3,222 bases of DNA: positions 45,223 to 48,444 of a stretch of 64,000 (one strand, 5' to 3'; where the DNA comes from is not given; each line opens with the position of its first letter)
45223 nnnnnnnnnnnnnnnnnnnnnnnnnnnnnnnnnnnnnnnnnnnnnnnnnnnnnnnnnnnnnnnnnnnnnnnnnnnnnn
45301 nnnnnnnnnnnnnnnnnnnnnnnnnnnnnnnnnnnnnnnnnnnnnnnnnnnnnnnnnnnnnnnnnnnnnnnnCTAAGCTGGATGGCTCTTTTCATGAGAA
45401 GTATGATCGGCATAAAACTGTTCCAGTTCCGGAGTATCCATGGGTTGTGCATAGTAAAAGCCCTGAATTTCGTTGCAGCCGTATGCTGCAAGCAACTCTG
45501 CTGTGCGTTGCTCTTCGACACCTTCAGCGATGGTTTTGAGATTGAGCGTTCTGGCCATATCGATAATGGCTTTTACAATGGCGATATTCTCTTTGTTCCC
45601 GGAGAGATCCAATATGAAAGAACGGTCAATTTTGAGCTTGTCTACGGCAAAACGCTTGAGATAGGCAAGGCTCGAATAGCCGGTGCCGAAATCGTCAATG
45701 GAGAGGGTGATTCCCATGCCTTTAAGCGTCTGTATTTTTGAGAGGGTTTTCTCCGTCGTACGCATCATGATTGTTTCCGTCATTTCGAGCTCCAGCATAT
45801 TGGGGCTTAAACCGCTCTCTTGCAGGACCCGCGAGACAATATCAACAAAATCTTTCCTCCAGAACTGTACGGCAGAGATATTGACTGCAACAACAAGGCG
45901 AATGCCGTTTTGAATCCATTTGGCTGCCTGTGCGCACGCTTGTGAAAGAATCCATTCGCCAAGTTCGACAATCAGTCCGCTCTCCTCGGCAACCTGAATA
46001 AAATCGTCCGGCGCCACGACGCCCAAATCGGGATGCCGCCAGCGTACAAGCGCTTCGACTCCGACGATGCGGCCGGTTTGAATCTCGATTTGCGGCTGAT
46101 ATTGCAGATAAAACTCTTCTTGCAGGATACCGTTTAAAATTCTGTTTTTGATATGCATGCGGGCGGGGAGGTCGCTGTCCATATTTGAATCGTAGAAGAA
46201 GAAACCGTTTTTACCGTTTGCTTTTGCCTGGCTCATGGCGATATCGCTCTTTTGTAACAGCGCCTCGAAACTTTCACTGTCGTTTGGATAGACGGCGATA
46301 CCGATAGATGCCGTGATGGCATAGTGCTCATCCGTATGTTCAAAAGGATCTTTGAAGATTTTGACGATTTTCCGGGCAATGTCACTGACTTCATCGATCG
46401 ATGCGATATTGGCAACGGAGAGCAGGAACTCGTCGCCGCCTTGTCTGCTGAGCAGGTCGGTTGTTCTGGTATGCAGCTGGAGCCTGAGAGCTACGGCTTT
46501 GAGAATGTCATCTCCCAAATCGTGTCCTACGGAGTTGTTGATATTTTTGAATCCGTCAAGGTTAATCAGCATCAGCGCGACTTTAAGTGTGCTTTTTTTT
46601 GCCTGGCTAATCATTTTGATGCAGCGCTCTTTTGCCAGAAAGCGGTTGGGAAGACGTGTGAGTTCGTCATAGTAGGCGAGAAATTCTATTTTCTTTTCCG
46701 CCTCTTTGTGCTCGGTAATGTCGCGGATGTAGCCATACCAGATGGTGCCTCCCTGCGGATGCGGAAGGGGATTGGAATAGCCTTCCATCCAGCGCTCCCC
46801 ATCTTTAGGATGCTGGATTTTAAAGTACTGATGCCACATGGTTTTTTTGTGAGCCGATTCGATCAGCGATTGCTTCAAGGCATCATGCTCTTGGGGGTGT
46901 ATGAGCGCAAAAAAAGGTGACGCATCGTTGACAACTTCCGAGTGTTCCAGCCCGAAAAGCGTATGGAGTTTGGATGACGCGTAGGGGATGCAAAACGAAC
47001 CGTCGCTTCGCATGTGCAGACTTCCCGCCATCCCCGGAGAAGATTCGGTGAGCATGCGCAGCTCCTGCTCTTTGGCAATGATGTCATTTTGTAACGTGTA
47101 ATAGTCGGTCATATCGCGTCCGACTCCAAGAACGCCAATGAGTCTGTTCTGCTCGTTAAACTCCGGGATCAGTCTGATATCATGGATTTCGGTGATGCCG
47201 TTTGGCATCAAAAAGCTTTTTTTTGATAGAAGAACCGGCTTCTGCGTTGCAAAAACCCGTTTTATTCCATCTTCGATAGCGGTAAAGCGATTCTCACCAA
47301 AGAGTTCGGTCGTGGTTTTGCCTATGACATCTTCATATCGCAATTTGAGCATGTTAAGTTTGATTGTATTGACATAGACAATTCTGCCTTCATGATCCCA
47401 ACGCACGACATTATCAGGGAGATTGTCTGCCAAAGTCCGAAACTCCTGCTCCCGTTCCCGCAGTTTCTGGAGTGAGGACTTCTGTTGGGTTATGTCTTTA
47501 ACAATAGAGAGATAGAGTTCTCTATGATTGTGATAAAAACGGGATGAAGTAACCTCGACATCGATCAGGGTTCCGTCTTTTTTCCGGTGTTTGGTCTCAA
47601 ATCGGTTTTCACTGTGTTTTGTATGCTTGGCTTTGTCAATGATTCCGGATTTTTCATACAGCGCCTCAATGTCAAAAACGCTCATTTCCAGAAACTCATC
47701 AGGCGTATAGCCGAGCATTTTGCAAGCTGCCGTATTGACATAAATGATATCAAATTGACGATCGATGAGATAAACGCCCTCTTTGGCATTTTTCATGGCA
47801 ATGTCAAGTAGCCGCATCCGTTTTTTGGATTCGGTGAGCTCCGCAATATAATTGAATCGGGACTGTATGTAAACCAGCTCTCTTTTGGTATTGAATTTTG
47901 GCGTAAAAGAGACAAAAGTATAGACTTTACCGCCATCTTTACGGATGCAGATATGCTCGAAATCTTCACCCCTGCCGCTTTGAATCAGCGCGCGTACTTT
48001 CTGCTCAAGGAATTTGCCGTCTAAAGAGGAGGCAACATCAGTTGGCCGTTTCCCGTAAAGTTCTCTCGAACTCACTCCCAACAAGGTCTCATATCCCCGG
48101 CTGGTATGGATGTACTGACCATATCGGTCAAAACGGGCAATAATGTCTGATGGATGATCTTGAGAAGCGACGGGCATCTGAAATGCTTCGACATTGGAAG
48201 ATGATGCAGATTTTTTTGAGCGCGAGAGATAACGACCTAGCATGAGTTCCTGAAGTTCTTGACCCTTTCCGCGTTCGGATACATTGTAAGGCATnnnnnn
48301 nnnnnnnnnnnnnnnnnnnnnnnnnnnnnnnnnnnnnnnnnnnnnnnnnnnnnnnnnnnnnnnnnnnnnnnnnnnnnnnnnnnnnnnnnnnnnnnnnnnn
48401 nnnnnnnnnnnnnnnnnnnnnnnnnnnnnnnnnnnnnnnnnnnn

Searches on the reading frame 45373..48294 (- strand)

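Call 103: search_protein_families(library=pfam, proteins=[window:45373-48294:-], max_evalue=0.00001)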
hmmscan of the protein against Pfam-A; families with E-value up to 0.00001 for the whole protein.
window:45373-48294:- (973 aa): 8 families
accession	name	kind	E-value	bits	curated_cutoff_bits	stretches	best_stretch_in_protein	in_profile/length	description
PF00563.25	EAL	-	7.2e-74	248.5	31.3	1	718-951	3-236/236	EAL domain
PF00990.26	GGDEF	-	1.4e-42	145.7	23.8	1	540-696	1-160/161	Diguanylate cyclase, GGDEF domain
PF13426.13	PAS_9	-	2.6e-38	130.8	27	3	172-270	2-103/103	PAS domain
PF08448.16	PAS_4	-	3.4e-34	117.8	23.1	2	290-397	2-107/110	PAS fold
PF00989.32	PAS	-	8.2e-30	103.6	22.6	2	167-268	7-113/113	PAS fold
PF08447.18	PAS_3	-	2.7e-19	69.7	25.6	1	438-516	3-81/89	PAS fold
PF13188.13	PAS_8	-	2.4e-12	46.7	21.8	0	166-204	6-41/65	PAS domain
PF12860.13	PAS_7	-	1.1e-06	29.2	27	0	168-241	2-76/115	PAS fold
